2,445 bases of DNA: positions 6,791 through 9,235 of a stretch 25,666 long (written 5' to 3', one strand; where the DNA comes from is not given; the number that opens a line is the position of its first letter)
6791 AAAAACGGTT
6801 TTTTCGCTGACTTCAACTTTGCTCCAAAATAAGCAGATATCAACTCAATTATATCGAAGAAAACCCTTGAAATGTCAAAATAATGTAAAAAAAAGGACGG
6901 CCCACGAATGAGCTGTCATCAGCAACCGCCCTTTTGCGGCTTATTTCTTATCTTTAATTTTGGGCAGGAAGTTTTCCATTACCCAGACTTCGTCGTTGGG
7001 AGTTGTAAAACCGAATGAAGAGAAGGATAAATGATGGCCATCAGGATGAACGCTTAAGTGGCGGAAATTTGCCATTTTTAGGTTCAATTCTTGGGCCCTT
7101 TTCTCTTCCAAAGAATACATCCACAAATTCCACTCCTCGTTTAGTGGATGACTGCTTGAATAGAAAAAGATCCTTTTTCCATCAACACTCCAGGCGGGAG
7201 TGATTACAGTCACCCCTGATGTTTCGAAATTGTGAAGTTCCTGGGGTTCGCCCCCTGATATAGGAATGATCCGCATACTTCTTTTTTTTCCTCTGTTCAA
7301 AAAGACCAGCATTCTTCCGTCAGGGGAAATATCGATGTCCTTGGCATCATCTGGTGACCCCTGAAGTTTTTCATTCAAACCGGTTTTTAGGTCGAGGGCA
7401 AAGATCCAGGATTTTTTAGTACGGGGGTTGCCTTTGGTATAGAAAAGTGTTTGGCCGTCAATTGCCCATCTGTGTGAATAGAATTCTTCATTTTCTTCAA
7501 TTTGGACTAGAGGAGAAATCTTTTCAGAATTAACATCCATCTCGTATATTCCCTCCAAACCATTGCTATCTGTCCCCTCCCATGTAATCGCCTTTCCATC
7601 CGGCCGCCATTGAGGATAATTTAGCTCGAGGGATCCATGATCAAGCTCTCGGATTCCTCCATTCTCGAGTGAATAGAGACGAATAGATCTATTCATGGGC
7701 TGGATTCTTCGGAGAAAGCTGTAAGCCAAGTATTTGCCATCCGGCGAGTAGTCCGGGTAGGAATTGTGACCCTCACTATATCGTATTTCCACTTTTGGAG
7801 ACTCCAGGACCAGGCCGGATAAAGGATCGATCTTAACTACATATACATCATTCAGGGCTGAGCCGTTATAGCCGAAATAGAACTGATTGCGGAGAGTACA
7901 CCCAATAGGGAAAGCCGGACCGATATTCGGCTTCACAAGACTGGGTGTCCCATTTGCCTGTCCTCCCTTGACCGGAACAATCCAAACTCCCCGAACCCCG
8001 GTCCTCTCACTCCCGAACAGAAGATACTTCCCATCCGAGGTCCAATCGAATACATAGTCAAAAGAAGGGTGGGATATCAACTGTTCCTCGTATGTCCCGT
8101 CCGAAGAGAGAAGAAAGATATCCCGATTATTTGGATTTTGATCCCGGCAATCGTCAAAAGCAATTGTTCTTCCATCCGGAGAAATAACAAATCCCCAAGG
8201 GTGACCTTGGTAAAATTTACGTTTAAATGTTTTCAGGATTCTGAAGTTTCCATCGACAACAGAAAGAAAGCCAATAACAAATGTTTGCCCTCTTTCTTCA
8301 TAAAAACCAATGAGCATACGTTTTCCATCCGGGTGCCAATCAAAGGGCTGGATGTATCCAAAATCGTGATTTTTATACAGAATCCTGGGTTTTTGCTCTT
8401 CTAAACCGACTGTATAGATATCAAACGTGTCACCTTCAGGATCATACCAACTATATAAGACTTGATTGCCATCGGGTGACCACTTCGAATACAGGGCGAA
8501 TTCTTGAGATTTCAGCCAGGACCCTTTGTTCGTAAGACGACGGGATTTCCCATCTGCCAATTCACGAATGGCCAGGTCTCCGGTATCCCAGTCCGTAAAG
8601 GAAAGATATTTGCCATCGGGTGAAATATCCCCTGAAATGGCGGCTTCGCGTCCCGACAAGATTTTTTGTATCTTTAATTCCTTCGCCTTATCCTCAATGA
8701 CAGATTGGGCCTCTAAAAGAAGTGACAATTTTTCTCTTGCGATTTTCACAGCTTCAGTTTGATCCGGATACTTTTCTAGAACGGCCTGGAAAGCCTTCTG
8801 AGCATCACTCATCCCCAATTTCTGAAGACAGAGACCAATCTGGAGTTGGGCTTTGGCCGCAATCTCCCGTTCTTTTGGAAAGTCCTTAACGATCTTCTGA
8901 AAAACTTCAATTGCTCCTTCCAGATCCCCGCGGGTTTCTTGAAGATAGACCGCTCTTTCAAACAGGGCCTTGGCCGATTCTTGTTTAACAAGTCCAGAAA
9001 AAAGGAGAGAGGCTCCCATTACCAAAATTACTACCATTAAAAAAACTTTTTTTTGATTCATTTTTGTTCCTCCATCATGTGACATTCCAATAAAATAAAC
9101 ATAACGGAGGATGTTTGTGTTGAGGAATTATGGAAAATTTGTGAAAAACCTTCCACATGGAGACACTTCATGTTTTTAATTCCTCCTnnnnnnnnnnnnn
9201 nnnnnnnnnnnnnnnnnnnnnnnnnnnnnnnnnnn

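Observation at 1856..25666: Tandem array of a three-component signalling unit: TPR-sensor kinase + OmpR regulator + exported TPR/PD40-propeller protein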

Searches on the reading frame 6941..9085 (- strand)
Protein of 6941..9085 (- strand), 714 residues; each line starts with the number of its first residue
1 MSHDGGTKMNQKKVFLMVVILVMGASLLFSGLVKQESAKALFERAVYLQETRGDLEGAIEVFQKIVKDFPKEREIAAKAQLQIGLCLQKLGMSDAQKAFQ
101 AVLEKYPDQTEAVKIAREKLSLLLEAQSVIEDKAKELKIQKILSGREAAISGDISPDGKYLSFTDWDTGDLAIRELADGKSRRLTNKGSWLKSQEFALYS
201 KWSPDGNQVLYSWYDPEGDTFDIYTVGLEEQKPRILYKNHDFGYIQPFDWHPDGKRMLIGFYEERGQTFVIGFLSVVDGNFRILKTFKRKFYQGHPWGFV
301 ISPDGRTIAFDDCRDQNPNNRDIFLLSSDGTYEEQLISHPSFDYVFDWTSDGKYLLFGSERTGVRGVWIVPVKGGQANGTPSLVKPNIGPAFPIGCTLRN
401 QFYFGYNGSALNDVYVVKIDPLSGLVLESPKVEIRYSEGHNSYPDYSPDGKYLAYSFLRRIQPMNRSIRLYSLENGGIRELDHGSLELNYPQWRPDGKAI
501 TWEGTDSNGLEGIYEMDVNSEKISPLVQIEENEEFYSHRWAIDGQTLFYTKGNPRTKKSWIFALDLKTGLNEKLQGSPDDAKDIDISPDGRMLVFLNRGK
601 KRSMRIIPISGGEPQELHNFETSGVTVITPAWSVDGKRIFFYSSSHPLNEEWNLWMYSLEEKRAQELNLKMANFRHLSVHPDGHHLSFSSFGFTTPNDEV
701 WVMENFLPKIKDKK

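Call 4: search_protein_families(library=pfam, proteins=[window:6941-9085:-], max_evalue=0.01)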
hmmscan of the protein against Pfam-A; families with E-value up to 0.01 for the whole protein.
window:6941-9085:- (714 aa): 9 families
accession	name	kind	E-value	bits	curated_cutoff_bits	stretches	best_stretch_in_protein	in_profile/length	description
PF07676.18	PD40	-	2.7e-24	84.9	20.9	2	334-369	2-38/38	WD40-like Beta Propeller Repeat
PF25174.1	Beta-prop_THOC3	-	3.5e-12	46.3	305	1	466-593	69-186/272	THOC3 beta-propeller domain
PF13174.12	TPR_6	-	8.9e-11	42.2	26.3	2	79-108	2-32/33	Tetratricopeptide repeat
PF00930.27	DPPIV_N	-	7.4e-08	31.9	22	1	129-216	26-122/354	Dipeptidyl peptidase IV (DPP IV) N-terminal region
PF02897.21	Peptidase_S9_N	-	3.5e-07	29.8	24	0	511-558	150-195/414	Prolyl oligopeptidase, N-terminal beta-propeller domain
PF13428.12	TPR_14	-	3.3e-05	24.6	23.5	0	44-76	6-38/44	Tetratricopeptide repeat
PF23414.1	Beta-prop_EML_2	-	0.0013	18.6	90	0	249-359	46-143/266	Echinoderm microtubule-associated protein second beta-propeller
PF13432.12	TPR_16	-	0.0024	18.7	32.7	0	36-71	29-63/65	Tetratricopeptide repeat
PF00400.38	WD40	-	0.003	18.5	27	0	574-594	7-27/39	WD domain, G-beta repeat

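Call 8: search_protein_families(library=ncbifam, proteins=[window:6941-9085:-], max_evalue=0.001)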
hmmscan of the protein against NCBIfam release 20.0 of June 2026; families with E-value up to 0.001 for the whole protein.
window:6941-9085:- (714 aa): 10 families
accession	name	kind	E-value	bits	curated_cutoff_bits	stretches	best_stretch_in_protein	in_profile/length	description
TIGR02800.1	propeller_TolB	equivalog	1.6e-41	142.6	343.15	4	432-616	228-404/418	Tol-Pal system beta propeller repeat protein TolB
NF033523.0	lasso_peptidase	equivalog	2.6e-20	72.7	400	1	619-690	82-150/638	Atxe2 family lasso peptide isopeptidase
NF053518.1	DipepPtdsDpp5Prph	equivalog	2e-17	63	900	1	406-532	221-343/655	dipeptidyl-peptidase Dpp5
NF002183.0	PRK01029.1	equivalog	8.4e-17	61.3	405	0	414-508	307-393/429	Tol-Pal system protein TolB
TIGR02795.1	tol_pal_ybgF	equivalog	4.9e-08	33.6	90.1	1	49-115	49-115/119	tol-pal system protein YbgF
NF053852.1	vesicle_Bd0635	exception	5.5e-07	29.4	250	1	34-121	134-219/223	CpoB-like predatory vesicle lipoprotein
NF008068.0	PRK10803.1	equivalog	1.6e-05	25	383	1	51-121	192-261/263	cell division protein CpoB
NF047507.1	TPR_BatC_Lepto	exception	0.00022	20.8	175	1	52-114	71-134/214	TPR repeat-containing protein BatC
NF003124.0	PRK04043.1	equivalog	0.00043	19.2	428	0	539-596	194-250/419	Tol-Pal system protein TolB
TIGR03302.1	OM_YfiO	subfamily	0.00098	18.7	81.4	0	33-111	28-105/239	outer membrane protein assembly factor BamD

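Call 12: find_related_loci(query=window:6941-9085:-, collection=genome_contigs, flank=6000)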
Query window:6941-9085:- (714 aa) in genome_contigs; peptide patterns used: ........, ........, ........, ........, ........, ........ (x = any residue, [..] = any of these).
56 stretches matched a pattern; 13 encode a relative of the query (tblastn E <= 1e-3); 13 distinct loci.
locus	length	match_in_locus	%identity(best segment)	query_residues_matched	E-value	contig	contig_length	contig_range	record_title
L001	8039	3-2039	76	35-714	0e+0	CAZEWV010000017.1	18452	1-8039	MAG TPA_asm: uncultured Eubacteriales bacterium isolate SRP128015_co2_61 genome assembly, contig: NODE_1630_length_18452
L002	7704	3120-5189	47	35-708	0e+0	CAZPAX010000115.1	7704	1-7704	MAG TPA_asm: uncultured Eubacteriales bacterium isolate binchicken_co124_359 genome assembly, contig: NODE_7896_length_7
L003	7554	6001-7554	58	9-688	0e+0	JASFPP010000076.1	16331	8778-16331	MAG: Candidatus Aminicenantes bacterium isolate D0819M58metaG_sub_Bin_184 D0819M58metaG_FD_scaffold_299_c1, whole genome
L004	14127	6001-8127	41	4-714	2e-154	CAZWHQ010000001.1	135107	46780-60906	MAG TPA_asm: uncultured Eubacteriales bacterium isolate binchicken_co275_153 genome assembly, contig: NODE_45_length_135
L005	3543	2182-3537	42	7-500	2e-118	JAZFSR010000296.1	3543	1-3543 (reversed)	MAG: Candidatus Aminicenantaceae bacterium isolate BS2bin.13 BS2bin.13_296, whole genome shotgun sequence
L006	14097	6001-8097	31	3-714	3e-98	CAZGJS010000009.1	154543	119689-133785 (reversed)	MAG TPA_asm: uncultured Eubacteriales bacterium isolate SRP302447_co1_263 genome assembly, contig: NODE_381_length_15454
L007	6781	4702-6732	31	37-702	3e-98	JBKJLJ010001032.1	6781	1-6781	MAG: Bryobacteraceae bacterium isolate ant_bin.280 k117_562213, whole genome shotgun sequence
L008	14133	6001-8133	30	1-714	4e-91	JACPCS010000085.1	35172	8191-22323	MAG: Acidobacteria bacterium isolate NC_groundwater_289_Ag_S-0.65um_68_18 S6_GD2017_2_S65_scaffold_2145, whole genome sh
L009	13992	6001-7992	28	22-712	8e-63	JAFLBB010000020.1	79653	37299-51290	MAG: Acidobacteria bacterium isolate UWPOB_ACIDO1 gnl_X_GHDIABGO_19, whole genome shotgun sequence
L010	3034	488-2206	28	134-711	2e-55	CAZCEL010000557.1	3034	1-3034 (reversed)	MAG TPA_asm: uncultured Bifidobacteriaceae bacterium isolate binchicken_co21_238 genome assembly, contig: NODE_60120_len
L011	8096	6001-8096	28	4-707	1e-81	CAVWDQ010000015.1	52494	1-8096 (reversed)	MAG: uncultured Bacteroidales bacterium isolate MFD03804.bin.2.147 genome assembly, contig: contig_28495, whole genome s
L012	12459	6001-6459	37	137-288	3e-26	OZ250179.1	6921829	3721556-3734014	MAG: Bryobacterales bacterium isolate bc87f873-21db-41cd-b6f0-d751a7935039 genome assembly, chromosome: 1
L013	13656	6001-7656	25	140-707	5e-43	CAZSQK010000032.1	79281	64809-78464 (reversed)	MAG TPA_asm: uncultured Solibacteraceae bacterium isolate binchicken_co185_54 genome assembly, contig: NODE_415_length_7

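Call 19: find_homologous_proteins(query=window:6941-9085:-, max_evalue=1e-10)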
Query window:6941-9085:- (714 aa): 1736 proteins with E <= 1e-10 among 8000 candidates; the best 120 are listed.
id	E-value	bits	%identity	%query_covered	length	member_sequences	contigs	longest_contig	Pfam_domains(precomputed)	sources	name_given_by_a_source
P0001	0.0e+0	1646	100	99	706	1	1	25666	PF25174.2,PF26549.1,PF00930.28,PF26550.2,PF02897.22,PF07676.19,PF13174.13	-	-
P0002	0.0e+0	1029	67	99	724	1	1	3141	PF25174.2,PF26549.1,PF00930.28,PF26550.2,PF07676.19,PF13174.13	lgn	-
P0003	7.6e-297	1004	79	76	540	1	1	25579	PF25174.2,PF26549.1,PF00930.28,PF26550.2,PF07676.19,PF13174.13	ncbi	ncbi:tetratricopeptide repeat protein, partial [Acidobacteriota bacterium]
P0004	3.0e-294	996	61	99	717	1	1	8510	PF25174.2,PF26549.1,PF00930.28,PF26550.2,PF13428.13,PF13181.13,PF07676.19,PF07719.24,PF13174.13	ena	-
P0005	3.1e-288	976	60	99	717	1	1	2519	PF25174.2,PF26549.1,PF00930.28,PF23381.2,PF13424.13,PF26550.2,PF02897.22,PF07676.19,PF13174.13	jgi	-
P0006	7.7e-282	955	60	99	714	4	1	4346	PF25174.2,PF26549.1,PF00930.28,PF23381.2,PF26550.2,PF02897.22,PF07676.19,PF13174.13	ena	-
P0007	3.7e-273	926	57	99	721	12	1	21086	PF23231.2,PF25174.2,PF26549.1,PF00930.28,PF26550.2,PF07676.19,PF13174.13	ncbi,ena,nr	ncbi:MAG TPA: tetratricopeptide repeat protein [Candidatus Heimdallarchaeota archaeon]|nr:tetratrico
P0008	2.5e-272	923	59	99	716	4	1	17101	PF25174.2,PF26549.1,PF00930.28,PF26550.2,PF02897.22,PF07676.19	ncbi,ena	-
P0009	1.7e-270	917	58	99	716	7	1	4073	PF25174.2,PF26549.1,PF00930.28,PF23381.2,PF08662.18,PF26550.2,PF02897.22,PF07676.19,PF13174.13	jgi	jgi:Tol biopolymer transport system component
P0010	1.9e-269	914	57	99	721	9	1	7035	PF25174.2,PF26549.1,PF00930.28,PF26550.2,PF02897.22,PF07676.19,PF13174.13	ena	-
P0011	7.7e-264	895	55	99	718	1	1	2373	PF23231.2,PF25174.2,PF26549.1,PF00930.28,PF26550.2,PF13428.13,PF07676.19,PF13174.13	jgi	jgi:Tol biopolymer transport system component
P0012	7.3e-263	892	55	99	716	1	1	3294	PF26549.1,PF00930.28,PF26550.2,PF07676.19,PF13174.13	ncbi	-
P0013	4.2e-256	870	55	98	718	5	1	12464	PF25174.2,PF26549.1,PF00930.28,PF23381.2,PF26550.2,PF13428.13,PF07676.19,PF13174.13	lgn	-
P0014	2.6e-253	861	53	99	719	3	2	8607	PF25174.2,PF26549.1,PF00930.28,PF26550.2,PF13428.13,PF07676.19,PF13174.13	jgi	jgi:Tol biopolymer transport system component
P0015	4.6e-253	860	54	97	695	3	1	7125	PF25174.2,PF26549.1,PF00930.28,PF26550.2,PF02897.22,PF07676.19,PF23414.2,PF13174.13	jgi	jgi:Tol biopolymer transport system component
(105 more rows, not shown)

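Call 25: find_related_loci(query=A2, collection=genome_contigs, flank=7000)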
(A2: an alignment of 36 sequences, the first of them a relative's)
Query A2 (706 aa) in genome_contigs; peptide patterns used: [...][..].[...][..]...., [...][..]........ (x = any residue, [..] = any of these).
448 stretches matched a pattern; 422 encode a relative of the query (tblastn E <= 1e-3); the best 80 are kept; 76 distinct loci.
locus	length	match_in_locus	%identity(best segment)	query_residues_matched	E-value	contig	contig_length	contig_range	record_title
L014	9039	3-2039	76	27-706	0e+0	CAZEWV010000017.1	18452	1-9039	MAG TPA_asm: uncultured Eubacteriales bacterium isolate SRP128015_co2_61 genome assembly, contig: NODE_1630_length_18452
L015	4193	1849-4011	57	1-706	0e+0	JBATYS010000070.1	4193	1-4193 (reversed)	MAG: Candidatus Aminicenantaceae bacterium isolate MFD12937_ilm_asm_bin5 k127_344211, whole genome shotgun sequence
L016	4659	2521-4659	57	1-698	0e+0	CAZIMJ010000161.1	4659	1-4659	MAG TPA_asm: uncultured Eubacteriales bacterium isolate SRP185410_co1_364 genome assembly, contig: k141_1657739, whole g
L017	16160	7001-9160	58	1-706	0e+0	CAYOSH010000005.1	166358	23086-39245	MAG TPA_asm: uncultured Eubacteriales bacterium isolate SRP185410_co2_348 genome assembly, contig: NODE_37_length_166358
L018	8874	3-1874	61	94-706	0e+0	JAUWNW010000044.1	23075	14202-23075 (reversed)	MAG: Candidatus Aminicenantes bacterium isolate CSMAG_2434 CSMAG_2434_k141_1170385_length_23075_cov_7.9933, whole genome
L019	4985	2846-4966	51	1-706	0e+0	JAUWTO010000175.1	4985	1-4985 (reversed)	MAG: Candidatus Aminicenantes bacterium isolate CSMAG_2582 CSMAG_2582_k127_8351183_length_4985_cov_126.4179, whole genom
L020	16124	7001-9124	48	1-706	0e+0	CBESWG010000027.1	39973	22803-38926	MAG TPA_asm: uncultured bacterium isolate SRR7614714_metabat2_22 genome assembly, contig: ERZ25083850.164, whole genome 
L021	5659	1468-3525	47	27-706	0e+0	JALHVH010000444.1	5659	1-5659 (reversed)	MAG: Candidatus Aminicenantes bacterium isolate PFL71 seq_4053615, whole genome shotgun sequence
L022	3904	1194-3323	47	2-705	0e+0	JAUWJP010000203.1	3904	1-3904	MAG: Candidatus Aminicenantes bacterium isolate CSMAG_2323 CSMAG_2323_k127_5155382_length_3904_cov_57.0000, whole genome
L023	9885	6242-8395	47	1-706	0e+0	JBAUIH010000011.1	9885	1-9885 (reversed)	MAG: Candidatus Aminicenantales bacterium isolate MFD09513_ilm_asm_bin8 k127_472, whole genome shotgun sequence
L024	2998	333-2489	47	1-706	0e+0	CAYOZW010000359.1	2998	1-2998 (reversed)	MAG TPA_asm: uncultured Eubacteriales bacterium isolate binchicken_co81_511 genome assembly, contig: NODE_71204_length_2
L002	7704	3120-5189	47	27-700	0e+0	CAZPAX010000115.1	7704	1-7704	MAG TPA_asm: uncultured Eubacteriales bacterium isolate binchicken_co124_359 genome assembly, contig: NODE_7896_length_7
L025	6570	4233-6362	45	4-706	0e+0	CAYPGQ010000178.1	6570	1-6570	MAG TPA_asm: uncultured Eubacteriales bacterium isolate SRP068000_co1_174 genome assembly, contig: NODE_25740_length_657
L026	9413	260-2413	46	1-706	0e+0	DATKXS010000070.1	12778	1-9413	MAG TPA_asm: Candidatus Desulfaltia sp. isolate SMAG_U14198 k141_1120496, whole genome shotgun sequence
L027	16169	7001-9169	46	1-706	0e+0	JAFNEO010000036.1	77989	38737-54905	MAG: Candidatus Aminicenantes bacterium isolate bin_1 PROKKA_contig000036, whole genome shotgun sequence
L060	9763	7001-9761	34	1-703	9e-138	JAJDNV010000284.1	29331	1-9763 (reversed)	MAG: Acidobacteria bacterium isolate ALSabin.176 k141_4334465, whole genome shotgun sequence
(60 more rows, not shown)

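Call 45: predict_structure(alignment_id=A2)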
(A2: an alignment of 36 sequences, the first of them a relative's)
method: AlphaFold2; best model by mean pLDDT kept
length: 706 residues; sequences in the alignment: 36
mean_pLDDT: 83.4   pTM: 0.56
mean pLDDT of the five models: 83.4, 82.3, 80.6, 80.4, 77.2
residues with pLDDT >= 90: 316; 70-90: 284; 50-70: 73; < 50: 33
segments of 3 or more residues with pLDDT < 50: 1-4, 20-26, 120-126, 138-140, 400-402, 452-456, 703-706
pLDDT, mean of each block of 10 residues (from residue 1): 58 60 54 91 87 94 90 92 83 91 88 71 53 62 83 86 88 85 80 93 90 91 87 83 95 84 93 91 73 95 80 89 90 89 92 83 90 82 84 78 70 79 69 78 85 55 80 78 92 90 92 92 91 94 92 95 94 94 94 92 93 81 92 79 84 88 81 89 65 78 42
secondary structure, 60 per line:
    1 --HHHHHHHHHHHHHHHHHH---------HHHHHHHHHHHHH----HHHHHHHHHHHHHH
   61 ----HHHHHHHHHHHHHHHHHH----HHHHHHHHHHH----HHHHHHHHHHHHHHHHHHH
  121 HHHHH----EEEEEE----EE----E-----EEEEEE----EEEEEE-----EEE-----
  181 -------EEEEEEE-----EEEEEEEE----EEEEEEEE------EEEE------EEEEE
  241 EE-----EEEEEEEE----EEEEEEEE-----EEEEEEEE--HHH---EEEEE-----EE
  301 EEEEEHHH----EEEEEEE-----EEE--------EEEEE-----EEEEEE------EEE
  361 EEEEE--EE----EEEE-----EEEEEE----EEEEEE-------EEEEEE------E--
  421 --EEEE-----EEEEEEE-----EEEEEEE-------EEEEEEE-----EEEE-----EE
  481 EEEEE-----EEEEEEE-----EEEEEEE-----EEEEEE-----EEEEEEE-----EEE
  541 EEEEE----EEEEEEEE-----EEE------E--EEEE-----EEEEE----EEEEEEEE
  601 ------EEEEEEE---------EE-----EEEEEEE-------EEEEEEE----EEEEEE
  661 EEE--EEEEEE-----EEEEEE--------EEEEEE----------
elements in order (helices of 4 or more, strands of 3 or more residues): H3-20 H30-42 H47-60 H65-82 H87-97 H102-125 E130-135 E152-157 E162-167 E173-175 E188-194 E200-207 E212-219 E226-229 E236-242 E248-255 E260-267 E273-280 E289-293 E299-305 E313-319 E325-327 E336-340 E346-351 E358-365 E374-377 E383-388 E393-398 E406-411 E423-426 E432-438 E444-450 E458-464 E470-473 E479-485 E491-497 E503-509 E515-520 E526-532 E538-545 E550-557 E563-565 E575-578 E584-588 E593-600 E607-613 E630-636 E644-650 E655-663 E666-671 E677-682 E691-696

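Call 48: fold_search(model_id=the predicted structure, library=pdb)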
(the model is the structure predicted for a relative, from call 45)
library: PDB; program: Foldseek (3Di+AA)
matches with E <= 10: 1884; with E <= 0.001: 1527
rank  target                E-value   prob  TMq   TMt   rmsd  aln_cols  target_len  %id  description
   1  2ymu_A                1.1e-19  1.00  0.40  0.45  10.1       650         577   14  Structure of a highly repetitive propeller structure (released 2012-10-17)
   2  6u42_5L               2.7e-19  1.00  0.40  0.44   9.7       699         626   12  Natively decorated ciliary doublet microtubule (released 2019-11-13)
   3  1k32_A                5.1e-19  1.00  0.33  0.25  14.9       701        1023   12  Crystal structure of the tricorn protease (released 2001-12-05)
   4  9e2g_2B               2.5e-18  1.00  0.32  0.35  12.6       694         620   11  Cryo-EM structure of 48 nm repeat of microtubule doublet from T. brucei flagellum (released 2025-03-12)
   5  8snb_4B               5.6e-18  1.00  0.42  0.46   9.6       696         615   11  atomic model of sea urchin sperm doublet microtubule (48-nm periodicity) (released 2023-06-28)
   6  9n6z_LO               7.5e-18  1.00  0.42  0.38   9.3       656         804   12  SSU processome maturation and disassembly, State D (released 2025-11-05)
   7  9e78_0L               1.5e-17  1.00  0.29  0.32  13.5       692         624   11  48-nm repeat of the Leishmania tarentolae doublet microtubule (released 2025-03-12)
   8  9d5n_CH               1.8e-17  1.00  0.39  0.43  10.9       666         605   10  48-nm doublet microtubule from Trichomonas vaginalis strain G3 (released 2025-05-14)
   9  8i7o_P1               2.6e-17  1.00  0.31  0.35  13.2       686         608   11  In situ structure of axonemal doublet microtubules in mouse sperm with 16-nm repeat (released 2023-10-11)
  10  7mqa_LQ               5.8e-17  1.00  0.37  0.33  11.3       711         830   11  Cryo-EM structure of the human SSU processome, state post-A1 (released 2021-09-22)
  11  8g2z_0U               9.2e-17  1.00  0.39  0.44  11.7       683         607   11  48-nm doublet microtubule from Tetrahymena thermophila strain CU428 (released 2023-06-14)
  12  7d4i_B1               1.1e-16  1.00  0.43  0.40   9.6       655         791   13  Cryo-EM structure of 90S small ribosomal precursors complex with the DEAH-box RNA helicase Dhr1 (State F) (released 2021-10-06)
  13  8iyj_e                2.8e-16  1.00  0.39  0.43  10.1       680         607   10  Cryo-EM structure of the 48-nm repeat doublet microtubule from mouse sperm (released 2023-07-05)
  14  6lqs_B1               3.0e-16  1.00  0.43  0.39   9.8       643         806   12  Cryo-EM structure of 90S small subunit preribosomes in transition states (State D) (released 2020-09-16)
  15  8otz_f                3.0e-16  1.00  0.31  0.35  14.2       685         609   10  48-nm repeat of the native axonemal doublet microtubule from bovine sperm (released 2023-11-22)
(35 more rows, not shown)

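Call 99: search_protein_families(library=padloc, proteins=[window:6941-9085:-], max_evalue=0.001)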
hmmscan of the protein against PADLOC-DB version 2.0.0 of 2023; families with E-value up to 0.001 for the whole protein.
window:6941-9085:- (714 aa): 0 families

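Call 100: search_solved_structures(query=A2, max_evalue=0.00001)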
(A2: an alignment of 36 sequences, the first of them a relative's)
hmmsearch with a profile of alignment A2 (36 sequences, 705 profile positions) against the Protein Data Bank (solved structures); distinct sequences matched with E-value up to 0.00001: 37.
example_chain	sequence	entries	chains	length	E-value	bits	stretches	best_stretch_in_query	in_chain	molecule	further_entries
2ymu_A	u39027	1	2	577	1.3e-27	99.5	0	235-351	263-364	WD-40 REPEAT PROTEIN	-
4r40_A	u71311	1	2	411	1.3e-20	76.3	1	433-637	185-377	Protein TolB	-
4pwz_A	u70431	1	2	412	1.3e-20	76.3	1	433-637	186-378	Protein TolB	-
6pnv_A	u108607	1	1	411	2.5e-19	72.1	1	433-608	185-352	Tol-Pal system protein TolB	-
2hqs_A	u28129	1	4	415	6.6e-19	70.7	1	433-672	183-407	Protein tolB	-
1crz_A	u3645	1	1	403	7.6e-19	70.5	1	433-667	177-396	TOLB PROTEIN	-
2w8b_B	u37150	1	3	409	8e-19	70.4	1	433-667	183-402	PROTEIN TOLB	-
4jml_A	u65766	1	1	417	8.3e-19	70.4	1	433-667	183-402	Protein TolB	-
3iax_A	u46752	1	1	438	9.3e-19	70.2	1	433-667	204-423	Protein tolB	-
1c5k_A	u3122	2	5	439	9.4e-19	70.2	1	433-667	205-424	PROTEIN (TOLB PROTEIN) | PROTEIN TOLB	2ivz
7nst_E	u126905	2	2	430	9.9e-19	70.1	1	433-667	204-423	Tol-Pal system protein TolB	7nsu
2w8b_A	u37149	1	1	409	1e-18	70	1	433-667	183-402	PROTEIN TOLB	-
7mx5_A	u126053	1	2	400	7e-18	67.3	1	421-625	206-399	Tol-Pal system protein TolB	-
2ojh_A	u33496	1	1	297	2.6e-16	62.1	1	293-447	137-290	Uncharacterized protein Atu1656/AGR_C_3050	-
7bie_A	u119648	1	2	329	1.3e-14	56.5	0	272-351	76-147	nvWRAP-T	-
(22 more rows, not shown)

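Call 109: search_protein_families(library=pfam, proteins=[L060:115-1101:+, L060:1180-2013:+, L060:2024-4477:-, L060:2753-4534:+, L060:4677-6812:+, L013:3063-3677:+, L013:3469-4275:+, L013:4777-7659:+, L013:1201-3255:-], max_evalue=0.00001)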
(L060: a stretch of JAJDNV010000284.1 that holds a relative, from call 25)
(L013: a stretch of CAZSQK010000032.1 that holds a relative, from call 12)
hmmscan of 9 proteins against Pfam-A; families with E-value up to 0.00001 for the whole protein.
L060:115-1101:+ (328 aa): 0 families

L060:1180-2013:+ (277 aa): 4 families
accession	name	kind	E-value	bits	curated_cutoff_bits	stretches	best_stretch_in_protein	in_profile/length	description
PF14748.11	P5CR_dimer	-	1.7e-43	147.6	25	1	163-267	1-105/105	Pyrroline-5-carboxylate reductase dimerisation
PF03807.23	F420_oxidored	-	1.4e-26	93.4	21.6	1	6-101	1-94/94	NADP oxidoreductase coenzyme F420-dependent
PF03446.21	NAD_binding_2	-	4.2e-08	33.8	21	1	6-110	1-104/161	NAD binding domain of 6-phosphogluconate dehydrogenase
PF02153.23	PDH_N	-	5.3e-06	26.5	26.5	0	33-99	13-79/154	Prephenate dehydrogenase, nucleotide-binding domain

L060:2024-4477:- (817 aa): 1 family
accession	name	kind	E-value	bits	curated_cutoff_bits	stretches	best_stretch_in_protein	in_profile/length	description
PF01564.23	Spermine_synth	-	5.9e-06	26.4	22.9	1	326-450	19-134/186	Spermine/spermidine synthase domain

L060:2753-4534:+ (593 aa): 0 families

L060:4677-6812:+ (711 aa): 4 families
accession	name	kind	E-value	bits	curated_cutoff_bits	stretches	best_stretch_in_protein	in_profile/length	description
PF07676.18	PD40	-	2.3e-27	94.8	20.9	1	321-355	2-37/38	WD40-like Beta Propeller Repeat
PF13174.12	TPR_6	-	2.1e-09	37.8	26.3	0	67-96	2-32/33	Tetratricopeptide repeat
PF25174.1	Beta-prop_THOC3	-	6.5e-09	35.6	305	0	287-444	96-233/272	THOC3 beta-propeller domain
PF00930.27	DPPIV_N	-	5.9e-06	25.7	22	0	120-193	34-117/354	Dipeptidyl peptidase IV (DPP IV) N-terminal region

L013:3063-3677:+ (204 aa): 0 families

L013:3469-4275:+ (268 aa): 0 families

L013:4777-7659:+ (960 aa): 3 families
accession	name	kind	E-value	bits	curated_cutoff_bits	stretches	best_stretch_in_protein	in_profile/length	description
PF00069.31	Pkinase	-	7.3e-32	111.2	31.7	1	121-328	3-197/263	Protein kinase domain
PF07714.23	PK_Tyr_Ser-Thr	-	1.3e-16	61.1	23.1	1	122-322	4-198/258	Protein tyrosine and serine/threonine kinase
PF07676.18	PD40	-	1.1e-14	54.4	20.9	0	698-714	12-28/38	WD40-like Beta Propeller Repeat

L013:1201-3255:- (684 aa): 4 families
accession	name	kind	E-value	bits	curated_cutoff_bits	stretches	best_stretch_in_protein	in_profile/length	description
PF15902.12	Sortilin-Vps10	-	1.3e-31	110.3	33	0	228-306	3-83/446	Sortilin, neurotensin receptor 3,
PF02012.26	BNR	-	1.5e-14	52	27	0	632-642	1-11/12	BNR/Asp-box repeat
PF14870.12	PSII_BNR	-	4.6e-10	39.7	27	1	227-504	39-271/303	Photosynthesis system II assembly factor YCF48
PF19755.4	DUF6242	-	6.2e-08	33.2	29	0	268-325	164-217/217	Domain of unknown function (DUF6242)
